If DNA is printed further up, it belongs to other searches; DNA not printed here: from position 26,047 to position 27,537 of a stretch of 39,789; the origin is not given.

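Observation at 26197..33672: Four pseudopilin genes packed onto two signal-peptide-bearing caspase genes, one fused to 14 WD40 blades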

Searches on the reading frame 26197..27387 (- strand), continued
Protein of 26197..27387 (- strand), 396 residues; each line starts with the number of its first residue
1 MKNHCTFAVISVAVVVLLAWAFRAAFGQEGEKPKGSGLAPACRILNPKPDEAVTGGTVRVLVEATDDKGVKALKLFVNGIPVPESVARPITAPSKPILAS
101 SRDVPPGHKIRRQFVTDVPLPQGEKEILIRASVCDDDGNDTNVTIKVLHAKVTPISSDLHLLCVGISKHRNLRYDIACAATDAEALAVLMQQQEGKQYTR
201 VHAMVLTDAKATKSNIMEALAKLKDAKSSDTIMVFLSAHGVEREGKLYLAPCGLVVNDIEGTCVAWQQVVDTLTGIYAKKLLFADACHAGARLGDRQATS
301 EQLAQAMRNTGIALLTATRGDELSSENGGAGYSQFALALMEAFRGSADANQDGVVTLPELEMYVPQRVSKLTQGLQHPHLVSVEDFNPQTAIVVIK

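Call 99: search_protein_representatives(protein=window:26197-27387:-)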
Query: 396 residues. Proteins with E-value up to 0.001 (for the whole library): 24642; up to 1e-10: 8792; up to 1e-30: 236. The best 150 are listed.
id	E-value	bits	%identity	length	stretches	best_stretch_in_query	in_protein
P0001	9.0e-260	877.3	100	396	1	1-396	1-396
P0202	1.1e-118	413.1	55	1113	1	38-393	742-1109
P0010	2.4e-112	392.2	50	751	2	86-393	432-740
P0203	1.0e-105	370.3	50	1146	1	36-394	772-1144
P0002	2.1e-103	362.8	48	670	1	37-396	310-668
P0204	5.8e-99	348.2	46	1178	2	72-393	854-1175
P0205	1.1e-94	334.1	44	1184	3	80-393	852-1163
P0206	2.1e-90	320.0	45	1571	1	36-395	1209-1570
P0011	8.8e-85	301.5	43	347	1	58-393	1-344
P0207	1.1e-69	251.9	36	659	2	90-382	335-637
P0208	5.9e-69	249.4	34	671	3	46-392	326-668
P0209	3.6e-65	237.0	37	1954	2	33-393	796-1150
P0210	3.2e-59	217.4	37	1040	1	39-378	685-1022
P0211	1.1e-58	215.7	39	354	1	31-349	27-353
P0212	3.5e-57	210.7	31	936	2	38-382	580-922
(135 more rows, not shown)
